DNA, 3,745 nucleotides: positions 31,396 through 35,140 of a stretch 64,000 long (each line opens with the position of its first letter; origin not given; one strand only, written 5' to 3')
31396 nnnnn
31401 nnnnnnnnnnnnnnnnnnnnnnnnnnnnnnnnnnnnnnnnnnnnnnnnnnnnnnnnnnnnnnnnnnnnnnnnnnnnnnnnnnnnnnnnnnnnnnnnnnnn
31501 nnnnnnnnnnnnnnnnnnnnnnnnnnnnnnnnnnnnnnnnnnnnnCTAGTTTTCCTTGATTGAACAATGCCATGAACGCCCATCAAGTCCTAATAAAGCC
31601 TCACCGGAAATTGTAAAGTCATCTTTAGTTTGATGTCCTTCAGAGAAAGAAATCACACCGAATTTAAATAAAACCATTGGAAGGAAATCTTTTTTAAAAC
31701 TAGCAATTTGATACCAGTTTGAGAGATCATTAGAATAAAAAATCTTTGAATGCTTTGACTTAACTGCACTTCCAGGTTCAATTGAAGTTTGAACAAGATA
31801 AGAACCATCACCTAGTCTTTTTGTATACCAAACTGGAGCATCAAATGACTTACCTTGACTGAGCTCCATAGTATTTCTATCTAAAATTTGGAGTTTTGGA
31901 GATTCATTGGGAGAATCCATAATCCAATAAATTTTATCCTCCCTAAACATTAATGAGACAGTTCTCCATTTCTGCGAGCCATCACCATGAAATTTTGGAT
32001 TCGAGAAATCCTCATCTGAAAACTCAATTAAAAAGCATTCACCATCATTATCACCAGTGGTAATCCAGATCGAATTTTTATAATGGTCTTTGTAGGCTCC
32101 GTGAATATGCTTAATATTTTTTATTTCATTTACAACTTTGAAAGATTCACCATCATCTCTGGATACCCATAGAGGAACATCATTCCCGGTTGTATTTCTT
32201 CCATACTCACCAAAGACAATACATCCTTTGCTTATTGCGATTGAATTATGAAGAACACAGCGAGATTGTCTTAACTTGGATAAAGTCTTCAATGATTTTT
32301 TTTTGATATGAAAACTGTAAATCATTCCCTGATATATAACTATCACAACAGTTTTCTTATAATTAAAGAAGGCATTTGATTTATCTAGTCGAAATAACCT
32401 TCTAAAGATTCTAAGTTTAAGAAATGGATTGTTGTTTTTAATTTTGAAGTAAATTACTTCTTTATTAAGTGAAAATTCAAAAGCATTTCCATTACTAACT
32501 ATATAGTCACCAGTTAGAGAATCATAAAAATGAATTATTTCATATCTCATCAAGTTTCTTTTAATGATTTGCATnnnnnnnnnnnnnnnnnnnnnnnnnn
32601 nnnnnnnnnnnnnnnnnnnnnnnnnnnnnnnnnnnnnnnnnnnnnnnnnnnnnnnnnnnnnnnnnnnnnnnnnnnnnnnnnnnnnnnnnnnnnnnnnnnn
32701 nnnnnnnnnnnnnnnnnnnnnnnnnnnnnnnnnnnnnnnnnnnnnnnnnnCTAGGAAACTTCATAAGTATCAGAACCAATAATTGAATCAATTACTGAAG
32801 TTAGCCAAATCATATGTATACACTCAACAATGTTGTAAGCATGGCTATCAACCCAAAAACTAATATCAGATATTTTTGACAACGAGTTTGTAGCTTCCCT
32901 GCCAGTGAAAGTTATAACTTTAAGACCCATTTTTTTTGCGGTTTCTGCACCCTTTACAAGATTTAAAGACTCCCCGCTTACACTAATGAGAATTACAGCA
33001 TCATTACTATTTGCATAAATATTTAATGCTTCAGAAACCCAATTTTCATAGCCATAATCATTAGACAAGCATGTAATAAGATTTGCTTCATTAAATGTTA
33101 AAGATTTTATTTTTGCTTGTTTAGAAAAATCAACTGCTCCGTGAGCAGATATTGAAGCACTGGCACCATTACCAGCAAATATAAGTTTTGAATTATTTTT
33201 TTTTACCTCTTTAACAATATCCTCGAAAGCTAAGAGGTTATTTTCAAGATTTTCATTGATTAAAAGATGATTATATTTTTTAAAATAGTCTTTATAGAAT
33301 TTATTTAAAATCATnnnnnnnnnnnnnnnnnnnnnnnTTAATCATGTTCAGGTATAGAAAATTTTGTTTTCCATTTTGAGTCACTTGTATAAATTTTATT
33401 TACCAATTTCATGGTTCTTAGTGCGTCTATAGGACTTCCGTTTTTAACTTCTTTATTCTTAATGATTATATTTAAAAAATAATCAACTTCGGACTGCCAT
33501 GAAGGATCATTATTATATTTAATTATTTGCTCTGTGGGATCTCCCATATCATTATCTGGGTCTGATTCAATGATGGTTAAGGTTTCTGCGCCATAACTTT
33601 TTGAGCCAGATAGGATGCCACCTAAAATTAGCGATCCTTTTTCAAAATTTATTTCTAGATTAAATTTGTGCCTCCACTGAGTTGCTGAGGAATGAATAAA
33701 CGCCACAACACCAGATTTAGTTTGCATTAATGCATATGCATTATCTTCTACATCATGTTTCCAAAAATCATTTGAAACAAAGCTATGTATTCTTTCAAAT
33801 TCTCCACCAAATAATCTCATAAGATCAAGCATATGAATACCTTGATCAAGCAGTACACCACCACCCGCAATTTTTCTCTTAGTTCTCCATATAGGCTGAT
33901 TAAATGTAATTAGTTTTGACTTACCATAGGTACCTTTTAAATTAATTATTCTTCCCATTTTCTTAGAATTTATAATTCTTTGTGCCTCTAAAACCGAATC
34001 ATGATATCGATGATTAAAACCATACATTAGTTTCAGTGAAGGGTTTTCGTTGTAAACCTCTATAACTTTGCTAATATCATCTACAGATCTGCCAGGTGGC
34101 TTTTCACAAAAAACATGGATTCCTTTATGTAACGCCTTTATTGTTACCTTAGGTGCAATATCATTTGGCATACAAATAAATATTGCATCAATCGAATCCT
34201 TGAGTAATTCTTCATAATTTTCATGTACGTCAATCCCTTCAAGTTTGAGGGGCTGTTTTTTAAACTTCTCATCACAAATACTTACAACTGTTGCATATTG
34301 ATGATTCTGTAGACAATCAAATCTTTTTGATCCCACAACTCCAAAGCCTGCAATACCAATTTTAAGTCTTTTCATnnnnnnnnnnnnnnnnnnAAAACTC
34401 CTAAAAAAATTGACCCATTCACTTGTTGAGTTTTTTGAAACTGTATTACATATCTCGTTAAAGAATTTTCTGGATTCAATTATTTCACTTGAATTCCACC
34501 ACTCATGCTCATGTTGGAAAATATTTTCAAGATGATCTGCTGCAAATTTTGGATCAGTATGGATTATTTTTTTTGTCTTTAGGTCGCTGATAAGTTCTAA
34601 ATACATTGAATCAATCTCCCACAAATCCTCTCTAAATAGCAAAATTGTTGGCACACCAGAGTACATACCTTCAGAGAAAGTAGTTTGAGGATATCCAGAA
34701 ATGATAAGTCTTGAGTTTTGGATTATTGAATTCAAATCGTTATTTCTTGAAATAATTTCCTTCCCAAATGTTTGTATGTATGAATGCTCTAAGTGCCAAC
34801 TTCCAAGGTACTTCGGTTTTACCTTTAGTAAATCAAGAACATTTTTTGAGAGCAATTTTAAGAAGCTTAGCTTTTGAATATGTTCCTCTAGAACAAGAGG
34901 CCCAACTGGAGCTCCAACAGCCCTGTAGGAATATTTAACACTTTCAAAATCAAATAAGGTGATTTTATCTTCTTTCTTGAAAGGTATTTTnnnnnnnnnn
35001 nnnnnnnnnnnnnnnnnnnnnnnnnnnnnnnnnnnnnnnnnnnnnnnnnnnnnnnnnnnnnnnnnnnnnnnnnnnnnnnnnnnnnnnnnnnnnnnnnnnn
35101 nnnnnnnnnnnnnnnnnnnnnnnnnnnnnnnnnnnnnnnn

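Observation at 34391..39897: Two divergent ~600-aa paralogs of unknown function bracket a double methyltransferase: candidate novel transferase family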

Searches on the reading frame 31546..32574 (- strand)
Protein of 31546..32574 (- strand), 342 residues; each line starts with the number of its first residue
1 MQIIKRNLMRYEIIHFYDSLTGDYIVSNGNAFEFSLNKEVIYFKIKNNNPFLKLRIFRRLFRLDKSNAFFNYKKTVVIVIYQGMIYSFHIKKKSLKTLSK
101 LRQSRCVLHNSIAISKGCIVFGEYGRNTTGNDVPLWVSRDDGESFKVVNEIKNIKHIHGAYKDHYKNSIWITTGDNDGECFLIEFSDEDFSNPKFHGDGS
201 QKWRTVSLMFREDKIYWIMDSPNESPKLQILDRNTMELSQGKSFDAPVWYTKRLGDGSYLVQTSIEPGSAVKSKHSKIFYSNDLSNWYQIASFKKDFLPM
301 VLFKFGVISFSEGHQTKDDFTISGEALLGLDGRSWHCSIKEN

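Call 13: search_protein_families(library=pfam, proteins=[window:31546-32574:-], max_evalue=0.001)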
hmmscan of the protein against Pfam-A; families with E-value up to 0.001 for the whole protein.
window:31546-32574:- (342 aa): 0 families

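Call 15: search_protein_families(library=ncbifam, proteins=[window:31546-32574:-], max_evalue=0.001)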
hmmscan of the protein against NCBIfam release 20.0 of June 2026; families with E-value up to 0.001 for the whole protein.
window:31546-32574:- (342 aa): 0 families

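Call 36: search_protein_families(library=pfam, proteins=[window:31546-32574:-], max_evalue=0.01)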
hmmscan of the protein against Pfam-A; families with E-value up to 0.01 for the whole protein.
window:31546-32574:- (342 aa): 1 family
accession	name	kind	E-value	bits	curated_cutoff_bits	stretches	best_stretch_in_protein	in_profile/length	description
PF15902.12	Sortilin-Vps10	-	0.0028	16.9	33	1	135-265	3-116/446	Sortilin, neurotensin receptor 3,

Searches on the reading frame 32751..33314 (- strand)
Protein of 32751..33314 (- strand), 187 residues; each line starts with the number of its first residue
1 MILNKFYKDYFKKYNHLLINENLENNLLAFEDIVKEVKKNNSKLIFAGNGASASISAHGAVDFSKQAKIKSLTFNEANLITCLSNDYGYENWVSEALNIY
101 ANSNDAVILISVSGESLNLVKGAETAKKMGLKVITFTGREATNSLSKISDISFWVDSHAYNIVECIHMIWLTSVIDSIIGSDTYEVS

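Call 13: search_protein_families(library=pfam, proteins=[window:32751-33314:-], max_evalue=0.001)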
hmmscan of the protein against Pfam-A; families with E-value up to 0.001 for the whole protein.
window:32751-33314:- (187 aa): 2 families
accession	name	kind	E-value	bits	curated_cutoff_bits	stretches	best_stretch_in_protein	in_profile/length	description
PF13580.11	SIS_2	-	3.9e-12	46.8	27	1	10-138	2-138/138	SIS domain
PF01380.27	SIS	-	7.5e-07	29.5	25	1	101-152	51-101/131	SIS domain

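Call 15: search_protein_families(library=ncbifam, proteins=[window:32751-33314:-], max_evalue=0.001)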
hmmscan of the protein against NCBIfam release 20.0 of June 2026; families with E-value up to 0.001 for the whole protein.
window:32751-33314:- (187 aa): 13 families
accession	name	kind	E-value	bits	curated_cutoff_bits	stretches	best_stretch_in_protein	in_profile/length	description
TIGR00441.1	gmhA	equivalog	1.6e-20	73.7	209.45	1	34-178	4-153/154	D-sedoheptulose 7-phosphate isomerase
NF001628.0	PRK00414.1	equivalog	1.7e-17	63.7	265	1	31-168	34-176/192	D-sedoheptulose 7-phosphate isomerase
NF010546.0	PRK13936.1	equivalog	5.6e-16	58.9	276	1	23-178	25-188/197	phosphoheptose isomerase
NF010547.0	PRK13938.1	equivalog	1.7e-12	47.4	320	1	39-174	43-183/196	D-sedoheptulose 7-phosphate isomerase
NF008138.0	PRK10886.1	equivalog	5.2e-08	32.8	352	1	39-178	39-186/196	DnaA initiator-associating protein DiaA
NF040776.2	AlsR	equivalog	8.3e-07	28.2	400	1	102-152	175-224/279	transcriptional repressor AlsR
TIGR03127.2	RuMP_HxlB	equivalog_domain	2.5e-06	27.5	160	1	95-153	64-121/178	6-phospho-3-hexuloisomerase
NF002805.0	PRK02947.1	subfamily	1.2e-05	24.6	135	1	84-146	90-150/247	sugar isomerase domain-containing protein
TIGR00393.1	kpsF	subfamily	9.7e-05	22.1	203.7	1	102-153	46-96/268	KpsF/GutQ family sugar-phosphate isomerase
NF041755.1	RuMP_HxlAB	equivalog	0.0002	20.5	500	1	100-157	285-341/391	bifunctional 3-hexulose-6-phosphate synthase/6-phospho-3-hexuloisomerase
NF008458.0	PRK11337.1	equivalog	0.0003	19.8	378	0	102-151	187-235/293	MurR/RpiR family transcriptional regulator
NF008451.0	PRK11302.1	subfamily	0.00097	18.7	296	0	42-152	129-222/286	transcriptional regulator HexR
NF046059.1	NagB_SO3506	equivalog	0.00097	18.5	430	0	19-141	15-124/330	glucosamine-6-phosphate deaminase NagB-II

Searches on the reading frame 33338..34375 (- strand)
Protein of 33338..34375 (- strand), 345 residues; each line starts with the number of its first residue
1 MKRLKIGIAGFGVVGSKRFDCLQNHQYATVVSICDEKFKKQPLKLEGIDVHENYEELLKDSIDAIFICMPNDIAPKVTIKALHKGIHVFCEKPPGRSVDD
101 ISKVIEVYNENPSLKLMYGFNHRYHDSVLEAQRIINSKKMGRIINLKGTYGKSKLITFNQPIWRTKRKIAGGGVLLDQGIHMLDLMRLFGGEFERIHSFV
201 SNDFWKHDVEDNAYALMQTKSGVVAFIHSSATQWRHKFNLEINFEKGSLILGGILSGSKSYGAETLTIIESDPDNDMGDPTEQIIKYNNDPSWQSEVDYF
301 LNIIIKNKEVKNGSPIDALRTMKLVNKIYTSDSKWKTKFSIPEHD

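Call 13: search_protein_families(library=pfam, proteins=[window:33338-34375:-], max_evalue=0.001)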
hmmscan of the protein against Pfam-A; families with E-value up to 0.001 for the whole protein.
window:33338-34375:- (345 aa): 5 families
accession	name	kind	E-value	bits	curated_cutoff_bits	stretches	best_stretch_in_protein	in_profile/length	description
PF22725.1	GFO_IDH_MocA_C3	-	1.7e-25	89.8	27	1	129-249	2-123/124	GFO/IDH/MocA C-terminal domain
PF01408.29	GFO_IDH_MocA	-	6.3e-18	66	24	1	4-113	1-114/120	Oxidoreductase family, NAD-binding Rossmann fold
PF02894.22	GFO_IDH_MocA_C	-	8.3e-14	52.3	22.9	1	160-334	27-212/218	Oxidoreductase family, C-terminal alpha/beta domain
PF08635.15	ox_reductase_C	-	0.00016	21.8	22.5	0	123-194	1-68/142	Putative oxidoreductase C terminal domain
PF01118.30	Semialdhyde_dh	-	0.00036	21.4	26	1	5-89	1-94/121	Semialdehyde dehydrogenase, NAD binding domain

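Call 15: search_protein_families(library=ncbifam, proteins=[window:33338-34375:-], max_evalue=0.001)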
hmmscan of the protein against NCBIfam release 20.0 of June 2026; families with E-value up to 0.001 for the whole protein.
window:33338-34375:- (345 aa): 10 families
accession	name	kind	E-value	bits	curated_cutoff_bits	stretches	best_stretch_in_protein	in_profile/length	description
TIGR04380.1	myo_inos_iolG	equivalog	1.1e-30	106.6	355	1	4-331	2-322/330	inositol 2-dehydrogenase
NF052479.1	LevoglcsnDh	equivalog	3e-27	95.3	650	1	29-201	40-213/386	levoglucosan dehydrogenase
NF040723.1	UDP-GlcNAcDh_Arch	equivalog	1.6e-23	83.7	450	1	4-226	1-212/302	UDP-N-acetylglucosamine 3-dehydrogenase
NF041392.1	XylDh_Gfo6_Halo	equivalog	7.8e-16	57.8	350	1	28-334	45-344/350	D-xylose 1-dehydrogenase Gfo6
NF008607.0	PRK11579.1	subfamily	9.1e-11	41.3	330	1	3-190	4-190/346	oxidoreductase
NF052679.1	InsChiInosDhIolG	equivalog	2.1e-08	33.6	540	1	4-147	3-152/343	bifunctional inositol 2-dehydrogenase/D-chiro-inositol 1-dehydrogenase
NF007574.0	PRK10206.1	equivalog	1.2e-07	31.1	352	1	39-191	42-189/345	oxidoreductase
NF058563.1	BT_2159_fam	equivalog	3.3e-07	29.6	650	1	4-189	1-182/350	disaccharide 3-dehydrogenase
NF058561.1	BT_2158_fam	equivalog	7e-07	28.2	750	1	5-145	35-179/487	glycoside 3-dehydrogenase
NF006416.0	PRK08664.1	subfamily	0.00015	21.1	232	0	4-106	4-121/350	aspartate-semialdehyde dehydrogenase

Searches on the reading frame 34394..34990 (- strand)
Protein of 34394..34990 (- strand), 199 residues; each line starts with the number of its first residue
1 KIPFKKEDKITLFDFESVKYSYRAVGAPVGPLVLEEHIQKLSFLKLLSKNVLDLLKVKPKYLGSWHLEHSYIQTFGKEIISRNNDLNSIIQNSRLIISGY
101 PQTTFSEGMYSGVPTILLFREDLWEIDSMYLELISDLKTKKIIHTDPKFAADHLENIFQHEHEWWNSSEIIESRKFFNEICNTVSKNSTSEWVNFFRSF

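Call 54: predict_structure(alignment_id=A2)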
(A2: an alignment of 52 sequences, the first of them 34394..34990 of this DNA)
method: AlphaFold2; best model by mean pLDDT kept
length: 199 residues; sequences in the alignment: 52
mean_pLDDT: 91.1   pTM: 0.86
mean pLDDT of the five models: 91.1, 90.0, 89.9, 89.7, 89.8
residues with pLDDT >= 90: 152; 70-90: 32; 50-70: 12; < 50: 3
segments of 3 or more residues with pLDDT < 50: 1-3
pLDDT, mean of each block of 10 residues (from residue 1): 62 85 69 92 98 96 90 97 92 95 94 96 93 98 98 97 98 96 83 91
secondary structure, 60 per line:
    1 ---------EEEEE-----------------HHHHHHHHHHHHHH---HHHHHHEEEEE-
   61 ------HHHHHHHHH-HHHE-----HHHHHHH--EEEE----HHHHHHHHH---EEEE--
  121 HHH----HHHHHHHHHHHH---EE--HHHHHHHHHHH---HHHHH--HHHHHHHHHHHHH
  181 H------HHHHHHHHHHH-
elements in order: E10-14 H32-45 H49-54 E55-59 H67-75 H86-92 E95-98 H103-111 E115-118 H128-139 H147-157 H161-165 H168-181 H188-198

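Call 56: fold_search(model_id=the predicted structure, library=pdb)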
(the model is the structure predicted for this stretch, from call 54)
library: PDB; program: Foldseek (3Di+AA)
matches with E <= 10: 860; with E <= 0.001: 0
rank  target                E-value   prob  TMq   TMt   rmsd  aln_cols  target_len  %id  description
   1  1f6d_D                1.0e-03  1.00  0.46  0.27   8.7       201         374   10  THE STRUCTURE OF UDP-N-ACETYLGLUCOSAMINE 2-EPIMERASE FROM E. COLI. (released 2000-12-13)
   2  1f6d_A                2.3e-03  1.00  0.47  0.28   8.7       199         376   12  THE STRUCTURE OF UDP-N-ACETYLGLUCOSAMINE 2-EPIMERASE FROM E. COLI. (released 2000-12-13)
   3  1f6d_B                2.3e-03  0.99  0.46  0.27   9.2       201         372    9  THE STRUCTURE OF UDP-N-ACETYLGLUCOSAMINE 2-EPIMERASE FROM E. COLI. (released 2000-12-13)
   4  8b5q_A                2.4e-03  1.00  0.46  0.28   6.3       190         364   15  Crystal Structure of P. aeruginosa WaaG in complex with UMP (released 2023-10-04)
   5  2o6l_A                2.9e-03  1.00  0.43  0.51   5.6       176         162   11  Crystal Structure of the UDP-Glucuronic Acid Binding Domain of the Human Drug Metabolizing UDP-Glucuronosyltransferase (released 2007-05-01)
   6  8b5s_A                2.9e-03  1.00  0.44  0.28   6.6       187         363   14  Crystal Structure of P. aeruginosa WaaG in complex with UDP-glucose (released 2023-10-04)
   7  8b5s_B                3.1e-03  1.00  0.45  0.28   6.6       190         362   14  Crystal Structure of P. aeruginosa WaaG in complex with UDP-glucose (released 2023-10-04)
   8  5enz_A                3.3e-03  0.99  0.46  0.28   7.3       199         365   12  S. aureus MnaA-UDP co-structure (released 2016-04-27)
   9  6eji_A                3.4e-03  1.00  0.57  0.34   5.7       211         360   15  Structure of a glycosyltransferase (released 2018-02-07)
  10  8ahe_A                3.4e-03  0.99  0.47  0.28   6.7       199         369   12  PAC-FragmentDEL: Photoactivated covalent capture of DNA encoded fragments for hit discovery (released 2022-09-14)
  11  7vza_H                3.9e-03  0.99  0.46  0.28   9.0       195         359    9  The crystal structure of Non-hydrolyzing UDPGlcNAc 2-epimerase in complex with UDP (released 2022-11-16)
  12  7vza_E                4.6e-03  0.99  0.46  0.28   9.0       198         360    8  The crystal structure of Non-hydrolyzing UDPGlcNAc 2-epimerase in complex with UDP (released 2022-11-16)
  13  3ot5_A                4.9e-03  1.00  0.50  0.30   7.7       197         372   11  2.2 Angstrom Resolution Crystal Structure of putative UDP-N-acetylglucosamine 2-epimerase from Listeria monocytogenes (released 2010-09-22)
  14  7vza_D                5.6e-03  0.99  0.47  0.29   9.2       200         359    8  The crystal structure of Non-hydrolyzing UDPGlcNAc 2-epimerase in complex with UDP (released 2022-11-16)
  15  3ot5_D                5.9e-03  0.99  0.47  0.28   7.9       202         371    9  2.2 Angstrom Resolution Crystal Structure of putative UDP-N-acetylglucosamine 2-epimerase from Listeria monocytogenes (released 2010-09-22)
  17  7cjx_A                6.3e-03  0.99  0.43  0.49   6.0       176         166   11  UDP-glucuronosyltransferase 2B15 C-terminal domain-L446S (released 2021-07-14)
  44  7cjx_B                2.2e-02  0.95  0.42  0.48   5.5       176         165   11  UDP-glucuronosyltransferase 2B15 C-terminal domain-L446S (released 2021-07-14)
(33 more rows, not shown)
